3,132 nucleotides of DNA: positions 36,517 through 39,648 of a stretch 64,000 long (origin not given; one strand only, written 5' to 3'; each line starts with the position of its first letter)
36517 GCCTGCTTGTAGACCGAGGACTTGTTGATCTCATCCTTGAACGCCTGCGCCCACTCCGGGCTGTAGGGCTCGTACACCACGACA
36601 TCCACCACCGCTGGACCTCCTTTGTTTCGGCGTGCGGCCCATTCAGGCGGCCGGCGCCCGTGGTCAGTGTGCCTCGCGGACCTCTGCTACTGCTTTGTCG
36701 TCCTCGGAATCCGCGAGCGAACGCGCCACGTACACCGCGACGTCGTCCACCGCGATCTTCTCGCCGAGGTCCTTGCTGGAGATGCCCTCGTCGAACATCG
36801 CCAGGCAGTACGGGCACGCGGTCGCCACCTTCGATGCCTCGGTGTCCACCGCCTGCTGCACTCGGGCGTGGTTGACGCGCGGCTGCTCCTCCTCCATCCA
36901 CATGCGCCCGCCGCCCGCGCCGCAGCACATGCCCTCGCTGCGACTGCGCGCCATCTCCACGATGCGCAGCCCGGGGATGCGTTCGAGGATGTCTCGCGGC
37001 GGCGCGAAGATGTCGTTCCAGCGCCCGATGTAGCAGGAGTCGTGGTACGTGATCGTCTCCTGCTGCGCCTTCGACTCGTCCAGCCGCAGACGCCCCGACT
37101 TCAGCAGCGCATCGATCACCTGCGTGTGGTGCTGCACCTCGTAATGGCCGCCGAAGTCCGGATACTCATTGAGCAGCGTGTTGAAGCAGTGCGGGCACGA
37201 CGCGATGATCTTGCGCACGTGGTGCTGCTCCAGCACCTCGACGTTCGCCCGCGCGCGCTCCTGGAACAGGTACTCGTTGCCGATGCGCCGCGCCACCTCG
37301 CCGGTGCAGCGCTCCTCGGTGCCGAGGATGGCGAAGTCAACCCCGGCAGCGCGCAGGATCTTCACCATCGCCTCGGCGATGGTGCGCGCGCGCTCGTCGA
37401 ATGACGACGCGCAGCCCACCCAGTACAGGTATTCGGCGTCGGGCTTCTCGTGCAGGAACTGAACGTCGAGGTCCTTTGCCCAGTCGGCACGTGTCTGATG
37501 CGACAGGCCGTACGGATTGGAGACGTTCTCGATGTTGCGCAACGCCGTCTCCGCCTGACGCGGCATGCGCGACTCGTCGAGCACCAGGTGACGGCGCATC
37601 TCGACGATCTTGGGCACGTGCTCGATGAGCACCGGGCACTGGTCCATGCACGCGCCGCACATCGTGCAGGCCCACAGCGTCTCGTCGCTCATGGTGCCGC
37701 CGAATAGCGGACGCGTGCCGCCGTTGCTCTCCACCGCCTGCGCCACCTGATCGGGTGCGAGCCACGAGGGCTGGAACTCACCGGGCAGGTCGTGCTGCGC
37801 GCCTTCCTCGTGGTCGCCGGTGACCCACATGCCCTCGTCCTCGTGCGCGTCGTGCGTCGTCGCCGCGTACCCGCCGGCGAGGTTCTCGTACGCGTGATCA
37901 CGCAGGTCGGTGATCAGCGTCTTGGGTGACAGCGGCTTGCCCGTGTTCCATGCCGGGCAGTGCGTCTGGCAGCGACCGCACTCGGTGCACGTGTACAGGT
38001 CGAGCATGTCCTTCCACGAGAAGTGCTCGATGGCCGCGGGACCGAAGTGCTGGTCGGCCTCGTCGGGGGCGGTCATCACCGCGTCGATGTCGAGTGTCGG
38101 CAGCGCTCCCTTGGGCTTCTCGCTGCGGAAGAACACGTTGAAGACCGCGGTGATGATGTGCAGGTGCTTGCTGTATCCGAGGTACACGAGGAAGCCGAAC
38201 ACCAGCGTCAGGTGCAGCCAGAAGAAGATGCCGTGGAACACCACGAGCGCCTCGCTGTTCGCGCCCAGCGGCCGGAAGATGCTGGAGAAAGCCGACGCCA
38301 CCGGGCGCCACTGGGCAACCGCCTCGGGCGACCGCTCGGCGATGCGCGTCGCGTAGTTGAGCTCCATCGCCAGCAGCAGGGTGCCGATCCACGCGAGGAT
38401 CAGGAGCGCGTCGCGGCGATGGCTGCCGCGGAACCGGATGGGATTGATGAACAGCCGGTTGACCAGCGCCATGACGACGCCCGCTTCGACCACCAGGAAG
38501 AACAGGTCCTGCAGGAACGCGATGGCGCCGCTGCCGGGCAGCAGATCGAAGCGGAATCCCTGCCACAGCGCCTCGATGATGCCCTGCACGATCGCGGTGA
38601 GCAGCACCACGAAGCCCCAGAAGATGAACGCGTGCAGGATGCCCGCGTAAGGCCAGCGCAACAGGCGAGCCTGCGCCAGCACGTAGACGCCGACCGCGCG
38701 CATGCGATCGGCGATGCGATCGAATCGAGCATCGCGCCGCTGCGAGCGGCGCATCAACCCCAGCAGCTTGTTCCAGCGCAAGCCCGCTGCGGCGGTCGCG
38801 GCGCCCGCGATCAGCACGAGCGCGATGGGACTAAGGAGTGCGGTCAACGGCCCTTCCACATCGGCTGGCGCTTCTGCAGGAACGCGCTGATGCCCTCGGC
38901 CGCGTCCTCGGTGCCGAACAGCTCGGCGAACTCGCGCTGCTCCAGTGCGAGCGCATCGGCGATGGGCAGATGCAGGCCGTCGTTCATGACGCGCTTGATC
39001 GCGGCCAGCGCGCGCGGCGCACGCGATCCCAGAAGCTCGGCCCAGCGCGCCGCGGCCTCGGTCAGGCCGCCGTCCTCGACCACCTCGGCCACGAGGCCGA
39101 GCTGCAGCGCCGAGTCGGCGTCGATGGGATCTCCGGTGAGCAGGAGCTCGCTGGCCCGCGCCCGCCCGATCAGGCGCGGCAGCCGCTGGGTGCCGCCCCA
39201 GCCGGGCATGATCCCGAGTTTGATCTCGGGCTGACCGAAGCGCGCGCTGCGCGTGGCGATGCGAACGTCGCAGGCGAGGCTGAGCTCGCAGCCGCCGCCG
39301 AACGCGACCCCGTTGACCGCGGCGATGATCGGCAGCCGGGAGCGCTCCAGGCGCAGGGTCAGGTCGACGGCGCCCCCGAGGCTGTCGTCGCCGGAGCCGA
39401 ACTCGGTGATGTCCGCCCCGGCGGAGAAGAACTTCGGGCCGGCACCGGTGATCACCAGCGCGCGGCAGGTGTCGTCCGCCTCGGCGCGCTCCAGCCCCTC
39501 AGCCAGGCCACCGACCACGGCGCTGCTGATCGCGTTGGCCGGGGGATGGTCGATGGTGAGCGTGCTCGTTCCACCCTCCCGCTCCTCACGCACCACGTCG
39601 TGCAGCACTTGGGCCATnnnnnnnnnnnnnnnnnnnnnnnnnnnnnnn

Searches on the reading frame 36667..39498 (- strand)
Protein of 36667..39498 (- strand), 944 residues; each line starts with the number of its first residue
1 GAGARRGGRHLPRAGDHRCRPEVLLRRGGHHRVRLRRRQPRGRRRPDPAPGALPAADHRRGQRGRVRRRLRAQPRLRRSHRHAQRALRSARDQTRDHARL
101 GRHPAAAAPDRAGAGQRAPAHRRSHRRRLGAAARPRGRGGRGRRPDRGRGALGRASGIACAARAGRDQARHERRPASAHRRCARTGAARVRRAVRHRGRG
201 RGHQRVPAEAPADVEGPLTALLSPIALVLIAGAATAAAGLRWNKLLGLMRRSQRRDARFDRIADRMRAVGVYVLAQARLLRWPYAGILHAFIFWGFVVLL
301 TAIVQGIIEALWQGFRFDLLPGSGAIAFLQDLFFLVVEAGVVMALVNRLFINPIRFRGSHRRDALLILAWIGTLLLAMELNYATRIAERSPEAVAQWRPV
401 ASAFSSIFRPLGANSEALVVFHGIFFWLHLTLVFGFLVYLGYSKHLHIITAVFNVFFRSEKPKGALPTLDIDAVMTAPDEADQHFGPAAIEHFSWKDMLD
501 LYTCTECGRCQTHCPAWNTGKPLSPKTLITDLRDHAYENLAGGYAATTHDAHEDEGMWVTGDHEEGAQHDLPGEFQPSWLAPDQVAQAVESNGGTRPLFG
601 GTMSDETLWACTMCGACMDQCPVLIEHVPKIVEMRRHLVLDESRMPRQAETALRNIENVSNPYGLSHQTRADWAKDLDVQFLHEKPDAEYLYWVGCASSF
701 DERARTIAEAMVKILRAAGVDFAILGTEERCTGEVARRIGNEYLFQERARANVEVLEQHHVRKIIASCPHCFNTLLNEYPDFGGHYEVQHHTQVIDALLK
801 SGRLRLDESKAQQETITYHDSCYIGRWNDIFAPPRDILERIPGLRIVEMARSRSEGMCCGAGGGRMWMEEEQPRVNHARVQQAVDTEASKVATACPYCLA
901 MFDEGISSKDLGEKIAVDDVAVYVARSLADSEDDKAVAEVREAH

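Call 11: search_protein_families(library=pfam, proteins=[window:36667-39498:-], max_evalue=0.001)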
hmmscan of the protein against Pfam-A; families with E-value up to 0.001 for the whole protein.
window:36667-39498:- (944 aa): 8 families
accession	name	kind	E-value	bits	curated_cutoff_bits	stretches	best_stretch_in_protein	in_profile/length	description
PF02754.22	CCG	-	1.7e-30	105.4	20.6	2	816-903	1-85/85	Cysteine-rich domain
PF13187.11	Fer4_9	-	3.3e-09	37.1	27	1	504-623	2-49/52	4Fe-4S dicluster domain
PF13237.11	Fer4_10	-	1.7e-07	31.5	25.5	1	499-622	4-53/53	4Fe-4S dicluster domain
PF12838.12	Fer4_7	-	3e-06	28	27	0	499-516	33-50/52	4Fe-4S dicluster domain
PF13183.11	Fer4_8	-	4.4e-06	27.6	27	1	501-623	2-66/68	4Fe-4S dicluster domain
PF12797.12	Fer4_2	-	9.8e-06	25.7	24.5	1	495-516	1-22/22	4Fe-4S binding domain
PF13484.11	Fer4_16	-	3.1e-05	25.1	30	0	504-524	2-21/66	4Fe-4S double cluster binding domain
PF13534.11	Fer4_17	-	7e-05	23.7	22.2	0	500-515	42-57/61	4Fe-4S dicluster domain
